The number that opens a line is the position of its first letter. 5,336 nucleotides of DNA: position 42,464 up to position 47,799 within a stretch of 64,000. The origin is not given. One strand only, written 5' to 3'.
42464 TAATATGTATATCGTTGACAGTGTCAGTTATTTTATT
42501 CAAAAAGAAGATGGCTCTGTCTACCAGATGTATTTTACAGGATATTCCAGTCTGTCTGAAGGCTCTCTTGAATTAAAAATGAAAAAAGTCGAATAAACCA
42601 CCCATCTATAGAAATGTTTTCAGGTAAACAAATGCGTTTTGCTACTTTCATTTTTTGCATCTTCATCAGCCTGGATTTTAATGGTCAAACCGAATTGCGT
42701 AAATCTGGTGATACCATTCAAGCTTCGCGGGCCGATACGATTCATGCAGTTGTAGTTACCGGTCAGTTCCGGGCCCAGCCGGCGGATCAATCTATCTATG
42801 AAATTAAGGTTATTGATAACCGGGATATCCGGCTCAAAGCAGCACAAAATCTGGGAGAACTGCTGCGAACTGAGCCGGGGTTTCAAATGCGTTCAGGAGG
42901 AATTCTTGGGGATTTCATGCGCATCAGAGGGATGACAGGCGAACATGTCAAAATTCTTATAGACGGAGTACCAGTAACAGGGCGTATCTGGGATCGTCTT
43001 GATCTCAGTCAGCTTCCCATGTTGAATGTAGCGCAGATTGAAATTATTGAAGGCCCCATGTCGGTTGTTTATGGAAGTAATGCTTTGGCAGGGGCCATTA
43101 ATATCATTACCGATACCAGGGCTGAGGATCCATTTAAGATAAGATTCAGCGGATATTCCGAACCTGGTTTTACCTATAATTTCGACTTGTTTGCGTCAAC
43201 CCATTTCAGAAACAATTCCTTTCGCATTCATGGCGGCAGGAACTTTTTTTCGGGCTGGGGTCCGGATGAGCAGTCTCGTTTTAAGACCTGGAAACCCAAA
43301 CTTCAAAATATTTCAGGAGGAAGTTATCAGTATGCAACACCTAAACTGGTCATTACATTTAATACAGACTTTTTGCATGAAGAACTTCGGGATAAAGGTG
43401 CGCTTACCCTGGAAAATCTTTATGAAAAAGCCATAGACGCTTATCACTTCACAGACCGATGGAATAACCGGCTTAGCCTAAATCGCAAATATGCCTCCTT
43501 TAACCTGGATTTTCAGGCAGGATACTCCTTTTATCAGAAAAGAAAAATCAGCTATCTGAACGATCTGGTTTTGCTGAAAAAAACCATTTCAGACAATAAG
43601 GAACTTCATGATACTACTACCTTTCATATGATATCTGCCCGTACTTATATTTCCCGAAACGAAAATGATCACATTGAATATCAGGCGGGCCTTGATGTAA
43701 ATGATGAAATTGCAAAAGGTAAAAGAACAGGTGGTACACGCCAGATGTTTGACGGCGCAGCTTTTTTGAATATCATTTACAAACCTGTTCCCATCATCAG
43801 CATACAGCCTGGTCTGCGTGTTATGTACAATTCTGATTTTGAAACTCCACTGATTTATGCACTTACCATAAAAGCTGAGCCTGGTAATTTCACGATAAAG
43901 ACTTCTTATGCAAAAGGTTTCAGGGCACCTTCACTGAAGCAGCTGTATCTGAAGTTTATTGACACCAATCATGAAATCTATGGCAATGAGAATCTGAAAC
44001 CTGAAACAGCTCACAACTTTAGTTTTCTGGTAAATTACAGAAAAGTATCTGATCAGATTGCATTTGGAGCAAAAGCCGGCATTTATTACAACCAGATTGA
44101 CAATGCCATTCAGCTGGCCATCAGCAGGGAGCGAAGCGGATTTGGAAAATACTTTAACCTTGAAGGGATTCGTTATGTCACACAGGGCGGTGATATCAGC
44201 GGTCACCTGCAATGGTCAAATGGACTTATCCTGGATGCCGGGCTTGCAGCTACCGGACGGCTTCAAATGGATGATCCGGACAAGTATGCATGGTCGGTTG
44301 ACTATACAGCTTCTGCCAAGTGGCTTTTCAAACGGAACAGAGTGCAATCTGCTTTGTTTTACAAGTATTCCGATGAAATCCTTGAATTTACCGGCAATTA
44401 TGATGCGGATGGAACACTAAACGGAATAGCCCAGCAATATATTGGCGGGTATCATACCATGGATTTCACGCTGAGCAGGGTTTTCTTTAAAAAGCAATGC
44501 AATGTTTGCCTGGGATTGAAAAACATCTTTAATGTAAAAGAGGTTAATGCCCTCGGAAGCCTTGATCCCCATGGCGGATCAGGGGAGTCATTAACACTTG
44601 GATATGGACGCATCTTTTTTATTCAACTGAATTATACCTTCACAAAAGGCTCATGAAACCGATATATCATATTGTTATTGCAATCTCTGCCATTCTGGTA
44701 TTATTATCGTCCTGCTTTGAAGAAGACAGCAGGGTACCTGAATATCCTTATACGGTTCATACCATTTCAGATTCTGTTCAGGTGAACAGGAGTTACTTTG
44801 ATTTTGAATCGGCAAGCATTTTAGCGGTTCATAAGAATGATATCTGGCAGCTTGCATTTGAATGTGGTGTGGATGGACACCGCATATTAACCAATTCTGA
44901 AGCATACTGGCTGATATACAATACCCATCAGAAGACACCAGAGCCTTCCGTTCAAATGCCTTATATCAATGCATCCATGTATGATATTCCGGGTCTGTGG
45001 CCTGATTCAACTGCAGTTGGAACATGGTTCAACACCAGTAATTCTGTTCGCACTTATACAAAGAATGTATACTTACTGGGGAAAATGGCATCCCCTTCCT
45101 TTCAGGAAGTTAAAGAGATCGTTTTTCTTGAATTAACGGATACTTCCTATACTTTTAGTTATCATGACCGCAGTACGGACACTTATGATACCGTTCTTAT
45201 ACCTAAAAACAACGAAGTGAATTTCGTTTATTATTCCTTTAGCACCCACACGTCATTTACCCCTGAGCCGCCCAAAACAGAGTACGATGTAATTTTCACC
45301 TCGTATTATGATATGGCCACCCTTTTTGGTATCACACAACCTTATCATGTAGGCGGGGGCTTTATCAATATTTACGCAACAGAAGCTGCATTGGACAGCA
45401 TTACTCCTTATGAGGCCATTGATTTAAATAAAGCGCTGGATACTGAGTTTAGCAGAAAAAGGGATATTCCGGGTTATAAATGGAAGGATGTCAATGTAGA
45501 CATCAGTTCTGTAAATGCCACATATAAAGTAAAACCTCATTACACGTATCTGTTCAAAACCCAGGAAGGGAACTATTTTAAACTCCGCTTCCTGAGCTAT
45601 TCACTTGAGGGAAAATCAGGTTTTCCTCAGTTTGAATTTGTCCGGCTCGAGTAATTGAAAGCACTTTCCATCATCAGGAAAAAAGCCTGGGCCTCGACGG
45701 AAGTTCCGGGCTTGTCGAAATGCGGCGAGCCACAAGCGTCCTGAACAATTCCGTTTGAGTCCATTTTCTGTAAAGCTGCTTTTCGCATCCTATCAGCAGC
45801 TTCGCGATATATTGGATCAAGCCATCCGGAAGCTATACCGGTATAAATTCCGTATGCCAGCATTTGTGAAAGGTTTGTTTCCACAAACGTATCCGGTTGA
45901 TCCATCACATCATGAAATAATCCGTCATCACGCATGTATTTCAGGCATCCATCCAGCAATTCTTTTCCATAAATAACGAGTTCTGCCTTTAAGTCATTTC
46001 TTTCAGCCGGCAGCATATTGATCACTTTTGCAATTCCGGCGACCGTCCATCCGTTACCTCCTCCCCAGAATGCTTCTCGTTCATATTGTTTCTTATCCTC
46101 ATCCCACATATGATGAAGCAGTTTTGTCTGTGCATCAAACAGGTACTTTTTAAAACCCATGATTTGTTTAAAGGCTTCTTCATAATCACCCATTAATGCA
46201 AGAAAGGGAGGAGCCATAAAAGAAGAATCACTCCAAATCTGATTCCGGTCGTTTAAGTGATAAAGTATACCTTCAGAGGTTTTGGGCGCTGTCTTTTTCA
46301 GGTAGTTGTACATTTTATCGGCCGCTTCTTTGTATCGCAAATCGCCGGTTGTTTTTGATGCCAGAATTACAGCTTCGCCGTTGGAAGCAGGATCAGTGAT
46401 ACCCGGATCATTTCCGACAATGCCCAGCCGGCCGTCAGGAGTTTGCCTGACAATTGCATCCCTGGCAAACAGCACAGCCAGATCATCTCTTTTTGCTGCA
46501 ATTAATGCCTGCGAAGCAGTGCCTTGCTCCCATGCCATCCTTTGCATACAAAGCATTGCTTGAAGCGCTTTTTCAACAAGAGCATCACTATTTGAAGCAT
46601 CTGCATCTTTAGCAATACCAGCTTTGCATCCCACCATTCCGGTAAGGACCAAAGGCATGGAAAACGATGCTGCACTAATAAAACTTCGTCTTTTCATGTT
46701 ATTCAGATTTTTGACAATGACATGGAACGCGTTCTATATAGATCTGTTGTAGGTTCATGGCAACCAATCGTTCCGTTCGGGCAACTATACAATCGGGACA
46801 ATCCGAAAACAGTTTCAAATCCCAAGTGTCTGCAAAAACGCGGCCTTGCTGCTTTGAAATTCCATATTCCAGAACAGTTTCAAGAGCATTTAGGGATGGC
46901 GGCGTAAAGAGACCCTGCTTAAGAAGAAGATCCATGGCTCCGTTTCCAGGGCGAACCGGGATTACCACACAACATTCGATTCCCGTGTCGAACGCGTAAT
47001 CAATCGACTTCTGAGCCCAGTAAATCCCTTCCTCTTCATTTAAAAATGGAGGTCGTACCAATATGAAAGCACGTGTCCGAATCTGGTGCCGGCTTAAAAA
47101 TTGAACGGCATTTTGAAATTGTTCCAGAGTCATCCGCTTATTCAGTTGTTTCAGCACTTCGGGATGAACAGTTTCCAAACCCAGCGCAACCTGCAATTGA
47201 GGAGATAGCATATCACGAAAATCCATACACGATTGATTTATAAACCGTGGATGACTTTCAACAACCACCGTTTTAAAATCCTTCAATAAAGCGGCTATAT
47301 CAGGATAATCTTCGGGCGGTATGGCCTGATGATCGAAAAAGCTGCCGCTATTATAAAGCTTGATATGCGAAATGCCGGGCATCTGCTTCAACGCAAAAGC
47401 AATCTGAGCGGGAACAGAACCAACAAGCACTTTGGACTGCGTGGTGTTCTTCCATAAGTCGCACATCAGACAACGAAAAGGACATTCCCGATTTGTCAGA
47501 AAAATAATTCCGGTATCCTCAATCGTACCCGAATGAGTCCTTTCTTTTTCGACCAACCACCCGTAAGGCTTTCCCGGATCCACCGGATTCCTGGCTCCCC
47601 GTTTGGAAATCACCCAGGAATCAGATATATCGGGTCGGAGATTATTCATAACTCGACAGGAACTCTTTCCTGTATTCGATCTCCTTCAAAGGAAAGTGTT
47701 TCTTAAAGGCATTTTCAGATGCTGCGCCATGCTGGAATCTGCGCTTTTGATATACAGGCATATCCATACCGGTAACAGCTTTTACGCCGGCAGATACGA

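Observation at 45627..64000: An 18-kb, 13-gene co-directional cluster mixes exported propeller/heme/FG-GAP proteins with cytoplasmic biosynthetic enzymes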

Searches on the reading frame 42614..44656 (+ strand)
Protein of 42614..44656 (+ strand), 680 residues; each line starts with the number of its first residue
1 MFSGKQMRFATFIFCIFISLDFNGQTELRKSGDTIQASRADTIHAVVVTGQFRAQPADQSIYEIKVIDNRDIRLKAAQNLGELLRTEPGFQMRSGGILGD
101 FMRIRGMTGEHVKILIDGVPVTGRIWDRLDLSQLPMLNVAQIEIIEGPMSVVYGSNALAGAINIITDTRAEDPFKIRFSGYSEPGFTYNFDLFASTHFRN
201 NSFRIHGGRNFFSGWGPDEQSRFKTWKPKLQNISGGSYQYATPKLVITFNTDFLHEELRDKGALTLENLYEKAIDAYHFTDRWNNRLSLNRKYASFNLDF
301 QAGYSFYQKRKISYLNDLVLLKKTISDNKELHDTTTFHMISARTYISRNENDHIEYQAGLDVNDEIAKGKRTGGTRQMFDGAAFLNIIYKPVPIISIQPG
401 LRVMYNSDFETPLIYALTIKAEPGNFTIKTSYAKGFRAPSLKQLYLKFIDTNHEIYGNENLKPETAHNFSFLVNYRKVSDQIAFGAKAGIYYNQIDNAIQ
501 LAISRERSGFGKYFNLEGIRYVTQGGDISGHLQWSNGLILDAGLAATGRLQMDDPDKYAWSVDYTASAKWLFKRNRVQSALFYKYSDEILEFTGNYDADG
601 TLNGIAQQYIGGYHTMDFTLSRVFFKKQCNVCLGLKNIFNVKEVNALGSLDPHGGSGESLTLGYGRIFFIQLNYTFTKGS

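Call 4: search_protein_families(library=pfam, proteins=[window:42614-44656:+], max_evalue=0.01)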
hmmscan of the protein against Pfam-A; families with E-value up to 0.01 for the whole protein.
window:42614-44656:+ (680 aa): 3 families
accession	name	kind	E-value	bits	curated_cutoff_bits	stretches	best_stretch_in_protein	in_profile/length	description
PF07715.20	Plug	-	1.2e-21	77.7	23.9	1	62-161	7-107/107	TonB-dependent Receptor Plug Domain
PF00593.30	TonB_dep_Rec_b-barrel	-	3.2e-17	64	27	1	237-637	18-435/436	TonB dependent receptor-like, beta-barrel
PF14905.12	OMP_b-brl_3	-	4.4e-09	36.3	27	1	418-641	166-376/408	Outer membrane protein beta-barrel family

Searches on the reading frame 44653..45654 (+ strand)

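Call 4: search_protein_families(library=pfam, proteins=[window:44653-45654:+], max_evalue=0.01)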
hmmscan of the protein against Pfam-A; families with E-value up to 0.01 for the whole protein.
window:44653-45654:+ (333 aa): 1 family
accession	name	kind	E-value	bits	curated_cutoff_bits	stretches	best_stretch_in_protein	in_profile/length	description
PF14064.11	HmuY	-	1.8e-09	38.3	27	1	190-329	4-157/157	HmuY protein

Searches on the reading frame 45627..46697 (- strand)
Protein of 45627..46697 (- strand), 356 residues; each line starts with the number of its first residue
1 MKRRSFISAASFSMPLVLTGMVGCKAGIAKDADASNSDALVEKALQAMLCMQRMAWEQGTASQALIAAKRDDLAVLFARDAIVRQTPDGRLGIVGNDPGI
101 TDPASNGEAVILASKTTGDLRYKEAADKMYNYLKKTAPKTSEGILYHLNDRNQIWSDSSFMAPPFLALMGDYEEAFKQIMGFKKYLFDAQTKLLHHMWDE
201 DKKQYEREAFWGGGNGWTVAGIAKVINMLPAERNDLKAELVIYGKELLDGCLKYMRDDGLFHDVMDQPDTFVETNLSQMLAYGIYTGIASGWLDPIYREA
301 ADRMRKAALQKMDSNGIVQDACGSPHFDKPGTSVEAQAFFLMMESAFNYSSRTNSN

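Call 3: search_protein_families(library=pfam, proteins=[window:45627-46697:-], max_evalue=0.01)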
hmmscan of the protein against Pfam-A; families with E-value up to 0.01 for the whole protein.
window:45627-46697:- (356 aa): 1 family
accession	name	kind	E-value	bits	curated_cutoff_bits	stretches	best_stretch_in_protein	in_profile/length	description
PF07470.19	Glyco_hydro_88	-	1.4e-39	136.6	26.6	1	84-324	59-316/352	Glycosyl Hydrolase Family 88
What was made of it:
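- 45627..46697 (-): g1: Tat/lipobox GH88-family hydrolase. It is probably co-transcribed here but is not part of the conserved unit. PF07470 137 bits (call 3).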

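Call 5: search_protein_families(library=ncbifam, proteins=[window:45627-46697:-], max_evalue=0.001)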
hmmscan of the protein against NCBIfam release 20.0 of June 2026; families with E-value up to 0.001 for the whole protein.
window:45627-46697:- (356 aa): 1 family
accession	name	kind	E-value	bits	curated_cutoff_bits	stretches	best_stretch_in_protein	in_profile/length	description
NF051900.1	BetGalacBglBAgro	equivalog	2.8e-28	98.9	420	1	116-321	78-294/333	beta-galactosidase BglB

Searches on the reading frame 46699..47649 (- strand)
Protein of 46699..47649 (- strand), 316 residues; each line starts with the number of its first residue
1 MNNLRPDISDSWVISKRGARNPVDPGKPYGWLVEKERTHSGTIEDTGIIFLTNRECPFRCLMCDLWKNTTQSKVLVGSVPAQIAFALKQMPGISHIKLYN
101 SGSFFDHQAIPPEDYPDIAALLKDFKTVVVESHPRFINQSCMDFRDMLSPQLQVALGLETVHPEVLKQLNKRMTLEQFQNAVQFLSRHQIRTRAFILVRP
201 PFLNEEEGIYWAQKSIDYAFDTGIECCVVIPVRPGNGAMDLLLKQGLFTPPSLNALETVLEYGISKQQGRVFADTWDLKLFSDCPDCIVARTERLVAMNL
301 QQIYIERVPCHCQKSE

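Call 3: search_protein_families(library=pfam, proteins=[window:46699-47649:-], max_evalue=0.01)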
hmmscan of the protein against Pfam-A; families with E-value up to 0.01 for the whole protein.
window:46699-47649:- (316 aa): 1 family
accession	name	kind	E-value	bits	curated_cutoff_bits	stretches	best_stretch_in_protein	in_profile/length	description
PF04055.27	Radical_SAM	-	3.1e-08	34.4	29.5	1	54-202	5-154/166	Radical SAM superfamily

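Call 5: search_protein_families(library=ncbifam, proteins=[window:46699-47649:-], max_evalue=0.001)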
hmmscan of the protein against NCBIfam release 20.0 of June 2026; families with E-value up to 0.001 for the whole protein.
window:46699-47649:- (316 aa): 3 families
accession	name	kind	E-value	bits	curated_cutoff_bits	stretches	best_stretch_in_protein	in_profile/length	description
TIGR01210.1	TIGR01210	equivalog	2.8e-31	108.9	212.15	1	34-275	4-253/313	archaeosine biosynthesis radical SAM protein RaSEA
TIGR04479.1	bcpD_PhpK_rSAM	subfamily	4.1e-06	25.5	600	1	51-200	245-391/504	PhpK family radical SAM P-methyltransferase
TIGR01212.1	TIGR01212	equivalog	0.00015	21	180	1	130-210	114-197/302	tRNA modification radical SAM protein MnmL/YtqA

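Call 32: search_solved_structures(query=window:46699-47649:-, max_evalue=0.1)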
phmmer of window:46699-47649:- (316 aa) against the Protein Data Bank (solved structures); distinct sequences matched with E-value up to 0.1: 0.

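Call 48: search_solved_structures(query=A4, max_evalue=1)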
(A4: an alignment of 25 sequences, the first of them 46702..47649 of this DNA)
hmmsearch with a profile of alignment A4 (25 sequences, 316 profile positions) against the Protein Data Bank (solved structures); distinct sequences matched with E-value up to 1: 2.
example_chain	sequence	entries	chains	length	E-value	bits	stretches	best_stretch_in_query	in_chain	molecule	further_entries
5kl1_A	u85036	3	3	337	0.1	14.8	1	12-106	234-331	Maternal protein pumilio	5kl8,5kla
2d9g_A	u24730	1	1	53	0.43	12.7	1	46-73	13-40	YY1-associated factor 2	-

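Call 76: find_homologous_proteins(query=A4, max_evalue=0.00001)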
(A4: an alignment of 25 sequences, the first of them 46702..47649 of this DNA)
Query A4 (25 sequences) (316 aa, profile of the alignment): 8000 proteins with E <= 0.00001 among 8000 candidates; the best 120 are listed.
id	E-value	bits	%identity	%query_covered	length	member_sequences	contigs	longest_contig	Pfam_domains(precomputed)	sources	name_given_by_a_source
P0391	3.2e-187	639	65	97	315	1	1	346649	PF04055.28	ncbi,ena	-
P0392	9.5e-185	631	64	97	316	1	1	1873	-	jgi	-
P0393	1.2e-184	631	65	97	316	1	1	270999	PF04055.28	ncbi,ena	-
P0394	6.2e-184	628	63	97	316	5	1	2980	PF04055.28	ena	-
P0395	7.9e-184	628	63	98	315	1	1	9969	PF04055.28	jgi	-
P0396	1.1e-183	628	64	97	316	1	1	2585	PF04055.28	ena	-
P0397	1.1e-183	627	64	97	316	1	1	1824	PF04055.28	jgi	jgi:hypothetical protein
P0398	1.4e-183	627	63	97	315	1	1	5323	-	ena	-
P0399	1.8e-183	627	63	97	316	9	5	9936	-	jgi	jgi:radical SAM enzyme (TIGR01210 family)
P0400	2.0e-183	627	63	97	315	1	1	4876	PF04055.28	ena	-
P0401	2.1e-183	627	64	97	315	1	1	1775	PF04055.28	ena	-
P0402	2.2e-183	627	64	97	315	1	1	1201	PF04055.28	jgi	jgi:archaeosine synthase beta-subunit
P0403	2.5e-183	626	64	97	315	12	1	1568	PF04055.28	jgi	jgi:hypothetical protein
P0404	2.6e-183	626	63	97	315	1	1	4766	-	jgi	-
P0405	3.7e-183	626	63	98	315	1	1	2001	PF04055.28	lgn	-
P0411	8.2e-183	625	62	97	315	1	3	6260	PF04055.28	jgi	jgi:radical SAM enzyme (TIGR01210 family)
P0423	6.2e-182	622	62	97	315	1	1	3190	PF04055.28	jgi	jgi:radical SAM enzyme (TIGR01210 family)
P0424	6.8e-182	622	62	97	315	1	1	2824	PF04055.28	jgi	jgi:radical SAM enzyme (TIGR01210 family)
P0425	8.7e-182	621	63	98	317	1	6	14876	-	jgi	jgi:radical SAM enzyme (TIGR01210 family)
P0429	1.8e-181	620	65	97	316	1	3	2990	PF04055.28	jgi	jgi:radical SAM enzyme (TIGR01210 family)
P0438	1.2e-180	617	64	97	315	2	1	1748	PF04055.28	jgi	jgi:radical SAM enzyme (TIGR01210 family)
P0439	2.4e-180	617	65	97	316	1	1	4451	PF04055.28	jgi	jgi:radical SAM enzyme (TIGR01210 family)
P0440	2.6e-180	616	64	97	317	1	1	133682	PF04055.28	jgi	jgi:radical SAM enzyme (TIGR01210 family)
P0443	5.6e-180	615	65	99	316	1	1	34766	PF04055.28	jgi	jgi:radical SAM enzyme (TIGR01210 family)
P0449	1.1e-179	614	65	97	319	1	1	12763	PF04055.28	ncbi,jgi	jgi:radical SAM enzyme (TIGR01210 family)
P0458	4.1e-179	612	63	97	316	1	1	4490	-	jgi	jgi:radical SAM enzyme (TIGR01210 family)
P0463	8.9e-179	611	62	97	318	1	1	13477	PF04055.28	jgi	jgi:radical SAM enzyme (TIGR01210 family)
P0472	4.0e-178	609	64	97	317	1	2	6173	-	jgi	jgi:radical SAM enzyme (TIGR01210 family)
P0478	7.8e-178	608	63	99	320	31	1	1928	PF04055.28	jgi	jgi:radical SAM enzyme (TIGR01210 family)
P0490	2.3e-177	607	63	97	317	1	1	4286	-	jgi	jgi:radical SAM enzyme (TIGR01210 family)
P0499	5.2e-177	606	65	97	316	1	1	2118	PF04055.28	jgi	jgi:radical SAM enzyme (TIGR01210 family)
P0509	1.7e-176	604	65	97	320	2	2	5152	-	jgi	jgi:radical SAM enzyme (TIGR01210 family)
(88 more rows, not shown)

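Call 88: predict_structure(alignment_id=A8)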
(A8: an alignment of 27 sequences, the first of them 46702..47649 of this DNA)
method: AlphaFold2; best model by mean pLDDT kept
length: 316 residues; sequences in the alignment: 27
mean_pLDDT: 87.4   pTM: 0.88
mean pLDDT of the five models: 87.4, 84.7, 84.3, 79.3, 78.4
residues with pLDDT >= 90: 195; 70-90: 84; 50-70: 30; < 50: 7
segments of 3 or more residues with pLDDT < 50: 1-4, 314-316
pLDDT, mean of each block of 10 residues (from residue 1): 49 64 80 91 94 76 71 86 96 94 89 96 97 93 96 94 80 87 97 94 92 98 96 78 85 95 96 91 88 95 90 55
secondary structure, 60 per line:
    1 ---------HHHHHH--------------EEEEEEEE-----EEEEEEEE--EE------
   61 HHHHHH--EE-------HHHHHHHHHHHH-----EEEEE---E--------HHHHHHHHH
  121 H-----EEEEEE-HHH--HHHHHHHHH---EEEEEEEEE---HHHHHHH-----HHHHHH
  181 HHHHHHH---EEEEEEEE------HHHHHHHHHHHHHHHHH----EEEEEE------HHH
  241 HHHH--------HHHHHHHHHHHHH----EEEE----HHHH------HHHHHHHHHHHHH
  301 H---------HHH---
elements in order: H10-15 E30-37 E43-50 H61-66 H78-89 E95-99 H112-121 E127-132 H139-147 E151-159 H163-169 H175-187 E191-198 H205-221 E226-231 H238-244 H253-265 E270-273 H278-281 H288-301

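Call 90: fold_search(model_id=the predicted structure, library=pdb)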
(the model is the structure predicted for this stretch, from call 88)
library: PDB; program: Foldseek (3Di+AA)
matches with E <= 10: 1638; with E <= 0.001: 71
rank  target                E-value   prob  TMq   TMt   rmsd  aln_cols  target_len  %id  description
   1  8fo0                  5.4e-08  1.00  0.52  0.64   5.6       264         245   14  The structure of a crystallizable variant of E. coli pyruvate formate-lyase activating enzyme bound to a partially cleav (released 2023-05-24)
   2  3cb8_A                2.0e-07  1.00  0.51  0.63   5.3       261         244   13  4Fe-4S-Pyruvate formate-lyase activating enzyme in complex with AdoMet and a peptide substrate (released 2008-10-28)
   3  3c8f                  2.4e-07  1.00  0.50  0.62   5.6       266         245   15  4Fe-4S-Pyruvate formate-lyase Activating Enzyme with partially disordered AdoMet (released 2008-10-28)
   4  9a6d_A                8.7e-07  1.00  0.42  0.31   7.1       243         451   13  Integrative model of MTAB-YVFG by crosslinking MS and deep learning (released 2024-09-18)
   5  8ptx_C                1.2e-06  1.00  0.49  0.31   5.4       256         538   12  Cryo-EM structure of human Elp123 in complex with tRNA, acetyl-CoA, 5'-deoxyadenosine and methionine (released 2024-04-17)
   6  9ccb                  1.6e-06  1.00  0.48  0.38   9.7       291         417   13  X-ray crystal structure of methyl-coenzyme M reductase glutamine methylase (MgmA) from Methanothermobacter marburgensis  (released 2025-01-01)
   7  8avg_C                4.1e-06  1.00  0.50  0.38   6.2       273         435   12  Cryo-EM structure of mouse Elp123 with bound SAM (released 2022-12-07)
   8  6ia8                  4.3e-06  1.00  0.50  0.39   5.4       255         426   15  Apo crystal structure of archaeal Methanocaldococcus infernus Elp3 (del1-19) (released 2019-02-20)
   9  5exk_E                4.3e-06  1.00  0.51  0.53   5.7       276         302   13  Crystal structure of M. tuberculosis lipoyl synthase with 6-thiooctanoyl peptide intermediate (released 2016-08-10)
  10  8pty_C                4.3e-06  1.00  0.49  0.37   6.1       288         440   13  Cryo-EM structure of human Elp123 in complex with 5'-deoxyadenosine and methionine (released 2024-04-17)
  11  6iad                  5.8e-06  1.00  0.52  0.40   5.1       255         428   14  Apo crystal structure of archaeal Methanocaldococcus infernus Elp3 (del1-54) (released 2019-02-20)
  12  7bi7_B                6.2e-06  1.00  0.47  0.54  14.2       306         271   13  An Unexpected P-Cluster like Intermediate En Route to the Nitrogenase FeMo-co (released 2021-03-10)
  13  6qk7_C                6.9e-06  1.00  0.48  0.36   5.9       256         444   11  Elongator catalytic subcomplex Elp123 lobe (released 2019-07-17)
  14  5exk_C                6.9e-06  1.00  0.51  0.53   6.7       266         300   13  Crystal structure of M. tuberculosis lipoyl synthase with 6-thiooctanoyl peptide intermediate (released 2016-08-10)
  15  5exk_A                8.3e-06  1.00  0.52  0.53   6.4       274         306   13  Crystal structure of M. tuberculosis lipoyl synthase with 6-thiooctanoyl peptide intermediate (released 2016-08-10)
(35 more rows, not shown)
